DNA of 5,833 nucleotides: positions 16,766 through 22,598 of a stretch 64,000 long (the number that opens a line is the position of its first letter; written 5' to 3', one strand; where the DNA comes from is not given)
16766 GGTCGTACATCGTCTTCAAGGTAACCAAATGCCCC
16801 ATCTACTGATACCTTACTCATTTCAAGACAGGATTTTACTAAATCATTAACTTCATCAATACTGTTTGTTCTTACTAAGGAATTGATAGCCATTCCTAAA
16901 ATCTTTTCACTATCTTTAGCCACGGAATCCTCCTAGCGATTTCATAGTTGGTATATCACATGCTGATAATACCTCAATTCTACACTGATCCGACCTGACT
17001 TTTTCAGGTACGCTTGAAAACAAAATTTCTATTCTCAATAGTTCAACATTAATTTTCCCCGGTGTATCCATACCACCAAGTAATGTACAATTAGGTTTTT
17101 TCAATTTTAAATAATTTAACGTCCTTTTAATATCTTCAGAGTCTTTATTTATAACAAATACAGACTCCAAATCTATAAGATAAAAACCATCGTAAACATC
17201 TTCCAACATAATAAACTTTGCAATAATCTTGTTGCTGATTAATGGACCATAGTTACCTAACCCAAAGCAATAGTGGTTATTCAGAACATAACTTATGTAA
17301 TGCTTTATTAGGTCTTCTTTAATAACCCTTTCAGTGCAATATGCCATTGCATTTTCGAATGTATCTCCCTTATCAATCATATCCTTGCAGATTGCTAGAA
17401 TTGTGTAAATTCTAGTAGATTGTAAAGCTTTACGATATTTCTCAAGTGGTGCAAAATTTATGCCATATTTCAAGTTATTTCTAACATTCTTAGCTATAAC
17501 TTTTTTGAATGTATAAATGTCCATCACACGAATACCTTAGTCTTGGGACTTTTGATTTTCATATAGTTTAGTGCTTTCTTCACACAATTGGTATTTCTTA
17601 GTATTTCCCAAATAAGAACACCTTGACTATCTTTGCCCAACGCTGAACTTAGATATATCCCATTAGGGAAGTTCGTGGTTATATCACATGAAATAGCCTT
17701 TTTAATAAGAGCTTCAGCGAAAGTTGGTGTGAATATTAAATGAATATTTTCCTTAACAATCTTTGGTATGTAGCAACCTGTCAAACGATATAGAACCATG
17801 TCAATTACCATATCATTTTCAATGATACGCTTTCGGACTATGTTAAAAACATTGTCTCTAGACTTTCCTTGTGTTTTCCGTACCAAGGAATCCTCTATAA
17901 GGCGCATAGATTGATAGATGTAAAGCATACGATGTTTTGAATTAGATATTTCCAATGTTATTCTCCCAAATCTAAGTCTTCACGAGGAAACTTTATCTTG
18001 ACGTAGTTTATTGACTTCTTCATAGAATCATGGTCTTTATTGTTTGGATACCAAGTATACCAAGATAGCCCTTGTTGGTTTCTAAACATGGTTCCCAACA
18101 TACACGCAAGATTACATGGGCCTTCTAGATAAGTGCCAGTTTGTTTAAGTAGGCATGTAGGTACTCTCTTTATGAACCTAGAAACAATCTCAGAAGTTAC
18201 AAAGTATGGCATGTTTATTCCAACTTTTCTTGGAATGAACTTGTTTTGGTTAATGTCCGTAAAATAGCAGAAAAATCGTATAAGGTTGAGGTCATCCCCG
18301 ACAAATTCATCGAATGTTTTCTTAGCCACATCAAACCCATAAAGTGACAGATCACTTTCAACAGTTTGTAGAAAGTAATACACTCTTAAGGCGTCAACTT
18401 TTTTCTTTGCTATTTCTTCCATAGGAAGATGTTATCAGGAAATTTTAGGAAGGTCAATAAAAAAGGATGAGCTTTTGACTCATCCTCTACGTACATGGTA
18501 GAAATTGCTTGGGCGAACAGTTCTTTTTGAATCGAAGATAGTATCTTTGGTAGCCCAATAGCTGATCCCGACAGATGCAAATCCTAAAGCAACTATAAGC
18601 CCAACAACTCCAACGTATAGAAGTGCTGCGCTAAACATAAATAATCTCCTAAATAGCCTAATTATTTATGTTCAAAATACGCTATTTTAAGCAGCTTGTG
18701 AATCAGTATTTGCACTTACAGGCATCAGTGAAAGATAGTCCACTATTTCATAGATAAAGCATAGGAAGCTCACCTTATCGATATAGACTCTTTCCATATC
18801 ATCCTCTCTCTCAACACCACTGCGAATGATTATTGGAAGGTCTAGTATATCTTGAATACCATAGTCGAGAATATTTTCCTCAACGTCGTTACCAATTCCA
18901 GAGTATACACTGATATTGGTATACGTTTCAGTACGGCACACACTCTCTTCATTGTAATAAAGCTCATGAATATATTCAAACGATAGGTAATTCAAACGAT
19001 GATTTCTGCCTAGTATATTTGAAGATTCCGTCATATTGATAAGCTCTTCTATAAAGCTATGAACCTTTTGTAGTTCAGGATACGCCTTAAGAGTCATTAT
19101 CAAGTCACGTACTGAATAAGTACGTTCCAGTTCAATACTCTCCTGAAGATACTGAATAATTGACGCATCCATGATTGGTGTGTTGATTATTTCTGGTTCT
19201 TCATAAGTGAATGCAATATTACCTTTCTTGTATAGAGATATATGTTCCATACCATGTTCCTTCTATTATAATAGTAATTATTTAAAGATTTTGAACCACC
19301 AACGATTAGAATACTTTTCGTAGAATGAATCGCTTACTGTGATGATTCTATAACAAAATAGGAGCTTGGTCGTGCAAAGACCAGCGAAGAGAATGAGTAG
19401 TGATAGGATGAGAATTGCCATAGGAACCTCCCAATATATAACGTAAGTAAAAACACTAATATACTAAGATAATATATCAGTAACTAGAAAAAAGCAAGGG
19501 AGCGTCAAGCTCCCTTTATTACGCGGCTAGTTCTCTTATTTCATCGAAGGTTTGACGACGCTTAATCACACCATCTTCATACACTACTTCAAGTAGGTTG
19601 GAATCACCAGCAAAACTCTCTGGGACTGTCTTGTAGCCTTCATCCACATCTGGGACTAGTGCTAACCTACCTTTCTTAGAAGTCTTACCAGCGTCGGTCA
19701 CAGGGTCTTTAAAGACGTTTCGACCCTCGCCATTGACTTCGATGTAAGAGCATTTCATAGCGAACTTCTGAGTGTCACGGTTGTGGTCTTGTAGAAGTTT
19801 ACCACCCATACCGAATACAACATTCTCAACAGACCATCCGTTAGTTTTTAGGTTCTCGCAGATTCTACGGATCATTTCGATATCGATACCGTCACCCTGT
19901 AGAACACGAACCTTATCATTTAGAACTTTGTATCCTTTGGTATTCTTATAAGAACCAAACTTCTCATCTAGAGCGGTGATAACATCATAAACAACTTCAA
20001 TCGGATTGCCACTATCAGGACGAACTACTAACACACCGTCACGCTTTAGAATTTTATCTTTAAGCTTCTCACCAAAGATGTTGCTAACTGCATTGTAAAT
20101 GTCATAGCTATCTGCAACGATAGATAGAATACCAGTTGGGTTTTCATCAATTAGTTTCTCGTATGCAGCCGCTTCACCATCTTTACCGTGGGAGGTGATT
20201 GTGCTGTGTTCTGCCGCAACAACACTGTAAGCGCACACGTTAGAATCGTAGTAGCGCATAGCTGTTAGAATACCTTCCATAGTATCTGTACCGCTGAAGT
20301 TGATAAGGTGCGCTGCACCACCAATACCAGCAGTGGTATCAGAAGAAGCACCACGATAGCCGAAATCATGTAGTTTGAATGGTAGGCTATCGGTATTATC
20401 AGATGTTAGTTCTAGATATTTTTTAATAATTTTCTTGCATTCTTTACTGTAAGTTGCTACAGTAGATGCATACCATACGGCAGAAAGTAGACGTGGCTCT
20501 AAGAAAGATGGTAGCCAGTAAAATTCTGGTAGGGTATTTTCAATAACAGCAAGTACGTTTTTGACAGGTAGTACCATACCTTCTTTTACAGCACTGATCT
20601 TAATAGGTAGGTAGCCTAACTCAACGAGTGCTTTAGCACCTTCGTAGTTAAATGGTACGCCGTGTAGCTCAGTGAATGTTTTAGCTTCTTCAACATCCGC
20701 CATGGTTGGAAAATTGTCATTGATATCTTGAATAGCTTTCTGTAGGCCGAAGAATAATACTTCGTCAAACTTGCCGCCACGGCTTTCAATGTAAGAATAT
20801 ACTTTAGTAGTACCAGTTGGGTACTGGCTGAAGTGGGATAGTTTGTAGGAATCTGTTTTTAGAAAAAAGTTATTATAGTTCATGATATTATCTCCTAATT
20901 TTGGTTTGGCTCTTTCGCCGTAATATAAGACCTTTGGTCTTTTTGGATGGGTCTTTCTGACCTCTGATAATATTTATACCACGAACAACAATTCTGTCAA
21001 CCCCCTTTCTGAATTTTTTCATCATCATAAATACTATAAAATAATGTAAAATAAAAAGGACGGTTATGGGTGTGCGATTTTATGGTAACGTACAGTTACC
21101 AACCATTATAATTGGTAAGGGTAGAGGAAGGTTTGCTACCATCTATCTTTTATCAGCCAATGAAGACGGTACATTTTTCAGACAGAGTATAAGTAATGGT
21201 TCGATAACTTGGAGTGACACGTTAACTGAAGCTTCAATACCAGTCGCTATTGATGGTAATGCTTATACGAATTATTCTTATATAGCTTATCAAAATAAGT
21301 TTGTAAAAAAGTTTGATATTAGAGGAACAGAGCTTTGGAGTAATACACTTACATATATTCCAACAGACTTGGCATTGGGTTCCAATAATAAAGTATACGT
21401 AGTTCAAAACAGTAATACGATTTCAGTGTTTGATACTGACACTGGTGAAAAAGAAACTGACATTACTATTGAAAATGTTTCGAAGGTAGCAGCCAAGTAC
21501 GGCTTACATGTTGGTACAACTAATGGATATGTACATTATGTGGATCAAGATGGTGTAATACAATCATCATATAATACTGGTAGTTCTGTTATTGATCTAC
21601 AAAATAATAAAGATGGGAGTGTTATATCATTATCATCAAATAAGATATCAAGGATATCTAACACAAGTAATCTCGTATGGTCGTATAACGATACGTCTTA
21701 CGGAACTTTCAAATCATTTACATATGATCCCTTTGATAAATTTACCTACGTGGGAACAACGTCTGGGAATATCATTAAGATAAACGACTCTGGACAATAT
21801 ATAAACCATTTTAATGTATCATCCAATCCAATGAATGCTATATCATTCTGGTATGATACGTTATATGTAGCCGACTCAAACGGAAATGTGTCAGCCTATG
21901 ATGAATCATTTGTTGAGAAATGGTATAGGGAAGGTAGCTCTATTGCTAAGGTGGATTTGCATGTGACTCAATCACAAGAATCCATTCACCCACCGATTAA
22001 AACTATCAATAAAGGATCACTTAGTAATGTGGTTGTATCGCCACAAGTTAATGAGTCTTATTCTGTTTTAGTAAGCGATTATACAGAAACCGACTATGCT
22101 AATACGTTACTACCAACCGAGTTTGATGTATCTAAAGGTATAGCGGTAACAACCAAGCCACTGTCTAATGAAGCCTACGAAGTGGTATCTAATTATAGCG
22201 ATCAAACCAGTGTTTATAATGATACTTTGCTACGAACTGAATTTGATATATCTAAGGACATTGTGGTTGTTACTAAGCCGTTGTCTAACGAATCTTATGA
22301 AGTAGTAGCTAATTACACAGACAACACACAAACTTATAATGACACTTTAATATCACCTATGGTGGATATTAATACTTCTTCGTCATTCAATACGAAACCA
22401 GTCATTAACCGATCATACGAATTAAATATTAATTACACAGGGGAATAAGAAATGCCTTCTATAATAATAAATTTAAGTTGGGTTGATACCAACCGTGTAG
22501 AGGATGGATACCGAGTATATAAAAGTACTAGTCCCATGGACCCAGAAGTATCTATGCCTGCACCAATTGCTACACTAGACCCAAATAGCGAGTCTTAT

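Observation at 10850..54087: The same motif is grafted onto at least 12 more proteins of very different size scattered through the window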

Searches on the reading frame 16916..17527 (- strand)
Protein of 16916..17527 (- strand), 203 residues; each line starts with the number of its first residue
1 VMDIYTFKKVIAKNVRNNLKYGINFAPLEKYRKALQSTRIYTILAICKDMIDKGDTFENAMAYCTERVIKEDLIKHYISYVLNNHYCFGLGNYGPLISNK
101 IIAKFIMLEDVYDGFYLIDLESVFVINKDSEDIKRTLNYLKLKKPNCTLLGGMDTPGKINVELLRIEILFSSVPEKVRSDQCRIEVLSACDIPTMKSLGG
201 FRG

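Call 20: search_protein_families(library=pfam, proteins=[window:16916-17527:-], max_evalue=1)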
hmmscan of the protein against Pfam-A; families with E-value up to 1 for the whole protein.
window:16916-17527:- (203 aa): 1 family
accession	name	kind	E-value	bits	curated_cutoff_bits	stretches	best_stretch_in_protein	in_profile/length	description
PF00327.25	Ribosomal_L30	-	0.2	12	23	1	130-149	13-32/51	Ribosomal protein L30p/L7e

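Call 57: search_protein_families(library=phrogs, proteins=[window:16916-17527:-], max_evalue=0.01)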
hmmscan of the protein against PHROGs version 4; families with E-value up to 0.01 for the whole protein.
window:16916-17527:- (203 aa): 0 families

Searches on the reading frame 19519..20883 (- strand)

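Call 6: search_protein_families(library=pfam, proteins=[window:19519-20883:-], max_evalue=0.01)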
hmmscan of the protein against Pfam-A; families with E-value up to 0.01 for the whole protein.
window:19519-20883:- (454 aa): 2 families
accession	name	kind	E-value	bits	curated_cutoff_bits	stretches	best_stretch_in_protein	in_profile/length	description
PF04095.22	NAPRTase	-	8.2e-58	196.4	20.8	1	169-406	1-221/239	Nicotinate phosphoribosyltransferase (NAPRTase) family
PF18127.6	NAMPT_N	-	8.4e-23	80.9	25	1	5-96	1-98/98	Nicotinamide phosphoribosyltransferase, N-terminal domain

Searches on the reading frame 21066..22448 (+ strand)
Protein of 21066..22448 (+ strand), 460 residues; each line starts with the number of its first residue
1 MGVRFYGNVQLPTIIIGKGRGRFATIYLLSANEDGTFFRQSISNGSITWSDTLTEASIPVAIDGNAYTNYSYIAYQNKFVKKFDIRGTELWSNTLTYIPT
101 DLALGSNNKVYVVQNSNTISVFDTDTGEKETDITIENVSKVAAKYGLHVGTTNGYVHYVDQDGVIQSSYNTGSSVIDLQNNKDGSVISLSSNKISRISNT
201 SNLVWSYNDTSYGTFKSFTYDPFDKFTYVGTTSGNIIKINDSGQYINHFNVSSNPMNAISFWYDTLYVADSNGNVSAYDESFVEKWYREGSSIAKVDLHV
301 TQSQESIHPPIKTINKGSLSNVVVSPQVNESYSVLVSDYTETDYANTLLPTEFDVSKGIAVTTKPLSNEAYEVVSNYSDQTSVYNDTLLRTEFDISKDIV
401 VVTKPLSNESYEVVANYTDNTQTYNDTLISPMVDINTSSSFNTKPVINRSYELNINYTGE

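Call 104: search_protein_families(library=pfam, proteins=[window:21066-22448:+], max_evalue=0.001)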
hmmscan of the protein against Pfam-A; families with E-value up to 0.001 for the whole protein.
window:21066-22448:+ (460 aa): 1 family
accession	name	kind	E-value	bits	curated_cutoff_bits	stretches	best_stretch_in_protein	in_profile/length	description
PF13360.13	PQQ_2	-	1.1e-07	32.3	27.6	1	80-255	5-150/233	Outer membrane protein assembly factor BamB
